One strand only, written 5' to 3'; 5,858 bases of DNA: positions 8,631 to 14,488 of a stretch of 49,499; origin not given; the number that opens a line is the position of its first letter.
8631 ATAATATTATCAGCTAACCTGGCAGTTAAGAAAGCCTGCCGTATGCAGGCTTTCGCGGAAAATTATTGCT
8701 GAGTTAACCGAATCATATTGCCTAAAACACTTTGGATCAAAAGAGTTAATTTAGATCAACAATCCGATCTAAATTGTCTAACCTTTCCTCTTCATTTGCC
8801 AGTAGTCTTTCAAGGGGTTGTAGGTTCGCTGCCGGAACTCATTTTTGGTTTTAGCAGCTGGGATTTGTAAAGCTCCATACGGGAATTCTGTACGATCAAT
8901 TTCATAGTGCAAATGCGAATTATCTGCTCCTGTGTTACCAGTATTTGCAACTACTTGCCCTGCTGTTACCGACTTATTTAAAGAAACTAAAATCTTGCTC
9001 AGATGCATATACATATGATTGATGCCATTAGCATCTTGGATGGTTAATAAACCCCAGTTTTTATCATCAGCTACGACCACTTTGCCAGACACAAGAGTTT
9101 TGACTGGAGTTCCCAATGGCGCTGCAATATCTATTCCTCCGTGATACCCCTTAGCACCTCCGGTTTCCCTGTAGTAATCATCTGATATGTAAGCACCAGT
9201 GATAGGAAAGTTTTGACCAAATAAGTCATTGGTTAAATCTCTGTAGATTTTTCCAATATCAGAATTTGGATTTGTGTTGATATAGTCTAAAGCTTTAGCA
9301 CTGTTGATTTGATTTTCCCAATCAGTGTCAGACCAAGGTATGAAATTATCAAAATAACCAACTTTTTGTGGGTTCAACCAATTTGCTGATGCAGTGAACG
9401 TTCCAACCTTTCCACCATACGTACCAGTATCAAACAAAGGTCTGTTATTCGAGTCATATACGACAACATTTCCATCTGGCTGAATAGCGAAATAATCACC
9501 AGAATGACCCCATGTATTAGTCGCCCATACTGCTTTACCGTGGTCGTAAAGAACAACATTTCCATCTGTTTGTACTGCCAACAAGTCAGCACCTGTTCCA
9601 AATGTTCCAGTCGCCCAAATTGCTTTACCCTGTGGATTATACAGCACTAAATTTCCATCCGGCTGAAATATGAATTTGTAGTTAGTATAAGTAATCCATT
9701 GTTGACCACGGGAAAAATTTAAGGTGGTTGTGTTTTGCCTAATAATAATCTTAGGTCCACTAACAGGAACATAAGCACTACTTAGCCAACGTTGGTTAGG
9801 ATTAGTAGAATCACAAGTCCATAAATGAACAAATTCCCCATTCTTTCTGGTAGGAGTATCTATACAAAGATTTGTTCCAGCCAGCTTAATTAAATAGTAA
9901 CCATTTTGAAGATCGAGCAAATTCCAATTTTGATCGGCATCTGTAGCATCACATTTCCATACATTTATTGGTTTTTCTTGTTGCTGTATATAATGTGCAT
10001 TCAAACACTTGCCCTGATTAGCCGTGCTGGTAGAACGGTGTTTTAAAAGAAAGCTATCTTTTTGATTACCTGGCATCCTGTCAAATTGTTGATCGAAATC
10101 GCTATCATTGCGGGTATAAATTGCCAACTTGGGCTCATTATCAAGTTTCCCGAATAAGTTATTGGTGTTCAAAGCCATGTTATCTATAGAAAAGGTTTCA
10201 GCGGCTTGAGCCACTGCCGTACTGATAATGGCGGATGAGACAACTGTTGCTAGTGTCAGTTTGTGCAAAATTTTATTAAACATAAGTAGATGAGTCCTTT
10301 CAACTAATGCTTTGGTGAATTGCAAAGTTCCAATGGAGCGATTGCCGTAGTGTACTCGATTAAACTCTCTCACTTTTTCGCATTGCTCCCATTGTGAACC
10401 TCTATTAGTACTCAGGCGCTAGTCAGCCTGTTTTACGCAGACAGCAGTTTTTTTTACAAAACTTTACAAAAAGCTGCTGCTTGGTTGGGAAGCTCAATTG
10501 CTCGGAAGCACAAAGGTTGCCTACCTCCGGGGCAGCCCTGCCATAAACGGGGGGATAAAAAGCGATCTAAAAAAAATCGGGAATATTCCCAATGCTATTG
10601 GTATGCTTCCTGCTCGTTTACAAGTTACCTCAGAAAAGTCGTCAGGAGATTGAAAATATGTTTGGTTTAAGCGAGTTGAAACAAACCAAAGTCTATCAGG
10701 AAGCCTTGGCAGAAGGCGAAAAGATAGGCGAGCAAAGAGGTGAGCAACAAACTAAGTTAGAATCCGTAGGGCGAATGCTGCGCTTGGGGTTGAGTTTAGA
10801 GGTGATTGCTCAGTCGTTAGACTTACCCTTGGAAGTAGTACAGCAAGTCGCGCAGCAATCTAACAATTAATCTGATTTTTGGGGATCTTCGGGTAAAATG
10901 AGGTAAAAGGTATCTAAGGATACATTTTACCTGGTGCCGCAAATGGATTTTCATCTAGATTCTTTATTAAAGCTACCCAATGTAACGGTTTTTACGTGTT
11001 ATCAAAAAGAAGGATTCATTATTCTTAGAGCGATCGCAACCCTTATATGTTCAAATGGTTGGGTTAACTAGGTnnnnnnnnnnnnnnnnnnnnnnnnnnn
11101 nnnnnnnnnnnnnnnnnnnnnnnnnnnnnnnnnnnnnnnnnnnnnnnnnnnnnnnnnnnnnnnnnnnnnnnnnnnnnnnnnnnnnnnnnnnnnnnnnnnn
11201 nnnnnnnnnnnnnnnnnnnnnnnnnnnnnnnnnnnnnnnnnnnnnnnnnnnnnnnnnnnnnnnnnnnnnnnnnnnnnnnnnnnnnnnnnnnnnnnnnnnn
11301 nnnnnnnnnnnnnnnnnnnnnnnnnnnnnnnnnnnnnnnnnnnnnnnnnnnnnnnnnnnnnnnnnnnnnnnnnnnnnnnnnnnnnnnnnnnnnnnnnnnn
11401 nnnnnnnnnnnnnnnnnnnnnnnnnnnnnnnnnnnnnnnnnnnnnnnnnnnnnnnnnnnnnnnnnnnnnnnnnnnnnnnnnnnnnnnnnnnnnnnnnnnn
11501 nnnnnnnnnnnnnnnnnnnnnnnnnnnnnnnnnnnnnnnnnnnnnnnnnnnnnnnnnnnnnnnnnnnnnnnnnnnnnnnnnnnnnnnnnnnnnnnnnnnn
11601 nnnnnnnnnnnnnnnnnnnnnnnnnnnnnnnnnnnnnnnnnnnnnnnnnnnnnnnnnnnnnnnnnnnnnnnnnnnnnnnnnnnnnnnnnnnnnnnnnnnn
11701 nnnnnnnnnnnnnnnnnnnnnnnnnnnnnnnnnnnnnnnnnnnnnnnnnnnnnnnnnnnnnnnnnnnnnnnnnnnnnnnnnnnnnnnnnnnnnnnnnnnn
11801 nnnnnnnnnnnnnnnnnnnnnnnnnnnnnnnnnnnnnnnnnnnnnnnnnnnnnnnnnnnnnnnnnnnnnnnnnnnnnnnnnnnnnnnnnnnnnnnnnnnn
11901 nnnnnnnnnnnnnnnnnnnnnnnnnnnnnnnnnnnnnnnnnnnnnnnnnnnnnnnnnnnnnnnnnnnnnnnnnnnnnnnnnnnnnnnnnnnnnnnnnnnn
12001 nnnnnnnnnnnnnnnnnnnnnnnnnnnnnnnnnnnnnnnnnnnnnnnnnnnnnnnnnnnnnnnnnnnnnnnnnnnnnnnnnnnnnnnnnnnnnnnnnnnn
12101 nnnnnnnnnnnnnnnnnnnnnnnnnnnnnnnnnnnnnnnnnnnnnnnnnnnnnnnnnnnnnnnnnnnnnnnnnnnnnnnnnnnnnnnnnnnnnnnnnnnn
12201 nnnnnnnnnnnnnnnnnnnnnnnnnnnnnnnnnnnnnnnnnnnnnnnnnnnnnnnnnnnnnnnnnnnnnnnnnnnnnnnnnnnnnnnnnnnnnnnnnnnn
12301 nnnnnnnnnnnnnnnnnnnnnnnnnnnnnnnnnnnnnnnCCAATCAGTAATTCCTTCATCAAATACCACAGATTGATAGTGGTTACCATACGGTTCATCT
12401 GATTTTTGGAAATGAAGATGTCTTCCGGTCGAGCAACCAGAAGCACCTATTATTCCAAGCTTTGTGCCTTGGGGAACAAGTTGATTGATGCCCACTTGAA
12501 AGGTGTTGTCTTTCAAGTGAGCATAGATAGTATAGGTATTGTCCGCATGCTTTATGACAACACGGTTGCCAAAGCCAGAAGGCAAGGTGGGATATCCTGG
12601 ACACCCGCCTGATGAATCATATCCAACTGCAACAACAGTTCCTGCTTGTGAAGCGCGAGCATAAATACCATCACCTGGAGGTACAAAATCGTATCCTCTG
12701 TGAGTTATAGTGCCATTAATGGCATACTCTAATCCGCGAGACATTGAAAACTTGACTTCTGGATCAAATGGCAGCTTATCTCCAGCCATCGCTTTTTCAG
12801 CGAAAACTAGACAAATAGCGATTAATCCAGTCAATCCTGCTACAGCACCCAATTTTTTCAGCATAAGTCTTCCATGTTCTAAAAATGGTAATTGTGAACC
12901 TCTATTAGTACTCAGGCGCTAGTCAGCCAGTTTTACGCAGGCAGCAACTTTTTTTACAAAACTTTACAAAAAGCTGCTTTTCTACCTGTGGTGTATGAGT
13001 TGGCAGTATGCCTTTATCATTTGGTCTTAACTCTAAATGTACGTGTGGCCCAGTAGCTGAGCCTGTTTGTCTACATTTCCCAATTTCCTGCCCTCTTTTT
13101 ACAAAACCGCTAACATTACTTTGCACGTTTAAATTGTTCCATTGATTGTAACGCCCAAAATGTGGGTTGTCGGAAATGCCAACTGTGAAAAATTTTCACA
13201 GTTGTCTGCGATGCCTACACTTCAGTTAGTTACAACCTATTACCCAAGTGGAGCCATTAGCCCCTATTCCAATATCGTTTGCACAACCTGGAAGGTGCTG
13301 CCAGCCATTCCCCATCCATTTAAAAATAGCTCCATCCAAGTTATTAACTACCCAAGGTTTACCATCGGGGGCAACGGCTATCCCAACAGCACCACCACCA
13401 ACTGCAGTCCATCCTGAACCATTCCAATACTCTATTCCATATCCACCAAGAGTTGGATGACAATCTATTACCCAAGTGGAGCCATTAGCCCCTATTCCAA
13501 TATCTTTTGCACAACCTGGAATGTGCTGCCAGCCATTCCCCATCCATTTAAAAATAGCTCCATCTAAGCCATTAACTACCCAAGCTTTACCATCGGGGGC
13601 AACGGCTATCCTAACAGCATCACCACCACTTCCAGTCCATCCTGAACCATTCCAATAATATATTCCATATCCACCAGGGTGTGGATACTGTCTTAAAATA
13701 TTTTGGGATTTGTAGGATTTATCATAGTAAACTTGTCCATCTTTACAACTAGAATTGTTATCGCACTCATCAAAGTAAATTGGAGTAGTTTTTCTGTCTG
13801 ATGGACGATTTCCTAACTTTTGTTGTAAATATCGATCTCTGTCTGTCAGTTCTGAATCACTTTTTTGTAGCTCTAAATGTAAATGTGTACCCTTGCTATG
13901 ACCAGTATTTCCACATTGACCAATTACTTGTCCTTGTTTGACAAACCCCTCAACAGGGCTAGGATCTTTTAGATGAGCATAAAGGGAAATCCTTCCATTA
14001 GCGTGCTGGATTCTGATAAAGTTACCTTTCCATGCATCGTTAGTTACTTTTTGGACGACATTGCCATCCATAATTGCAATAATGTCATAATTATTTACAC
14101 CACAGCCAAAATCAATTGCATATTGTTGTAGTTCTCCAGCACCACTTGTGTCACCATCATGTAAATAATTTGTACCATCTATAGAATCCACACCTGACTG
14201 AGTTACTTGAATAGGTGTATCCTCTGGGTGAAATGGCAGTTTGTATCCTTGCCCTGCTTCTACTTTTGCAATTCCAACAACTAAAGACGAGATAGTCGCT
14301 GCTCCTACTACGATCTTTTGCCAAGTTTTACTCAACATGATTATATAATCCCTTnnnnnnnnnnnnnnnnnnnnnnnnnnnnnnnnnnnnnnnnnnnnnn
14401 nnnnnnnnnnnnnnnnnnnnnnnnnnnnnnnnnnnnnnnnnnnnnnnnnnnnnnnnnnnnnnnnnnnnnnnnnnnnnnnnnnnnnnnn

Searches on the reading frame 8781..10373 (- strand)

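Call 44: search_protein_families(library=pfam, proteins=[window:8781-10373:-], max_evalue=0.001)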
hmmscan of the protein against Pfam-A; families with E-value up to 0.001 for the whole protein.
window:8781-10373:- (531 aa): 5 families
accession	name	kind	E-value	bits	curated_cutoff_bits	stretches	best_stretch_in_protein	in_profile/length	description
PF01551.29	Peptidase_M23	-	1.1e-21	77.2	28.7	1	410-495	2-90/96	Peptidase family M23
PF00652.28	Ricin_B_lectin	-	1.9e-11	44.6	29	1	118-197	8-83/126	Ricin-type beta-trefoil lectin domain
PF14200.12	RicinB_lectin_2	-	1.2e-10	42.3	25.6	2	118-185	20-89/89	Ricin-type beta-trefoil lectin domain-like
PF03498.20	CDtoxinA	-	6e-06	26.4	22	1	116-190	57-129/149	Cytolethal distending toxin A/C domain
PF01453.30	B_lectin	-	5.1e-05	24.2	32.4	0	227-283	12-73/105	D-mannose binding lectin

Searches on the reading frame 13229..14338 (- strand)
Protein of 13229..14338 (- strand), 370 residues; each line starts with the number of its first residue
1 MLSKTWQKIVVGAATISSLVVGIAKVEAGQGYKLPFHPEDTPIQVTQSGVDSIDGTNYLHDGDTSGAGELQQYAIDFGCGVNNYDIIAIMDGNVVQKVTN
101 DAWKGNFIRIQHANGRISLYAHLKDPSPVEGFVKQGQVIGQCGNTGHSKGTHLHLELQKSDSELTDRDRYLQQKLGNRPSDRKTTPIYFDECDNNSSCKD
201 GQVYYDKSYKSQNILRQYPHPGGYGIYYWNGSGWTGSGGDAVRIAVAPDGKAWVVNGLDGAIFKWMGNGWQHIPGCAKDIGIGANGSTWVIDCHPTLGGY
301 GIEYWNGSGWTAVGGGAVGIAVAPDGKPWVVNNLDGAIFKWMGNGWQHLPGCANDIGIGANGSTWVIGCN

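Call 44: search_protein_families(library=pfam, proteins=[window:13229-14338:-], max_evalue=0.001)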
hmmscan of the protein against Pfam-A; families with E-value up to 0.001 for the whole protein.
window:13229-14338:- (370 aa): 2 families
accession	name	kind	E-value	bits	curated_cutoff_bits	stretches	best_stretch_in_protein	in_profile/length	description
PF01551.29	Peptidase_M23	-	4.9e-20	72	28.7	1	73-162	4-92/96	Peptidase family M23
PF19193.6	Tectonin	-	6.5e-12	45.8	30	2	226-289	21-82/216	Tectonin domain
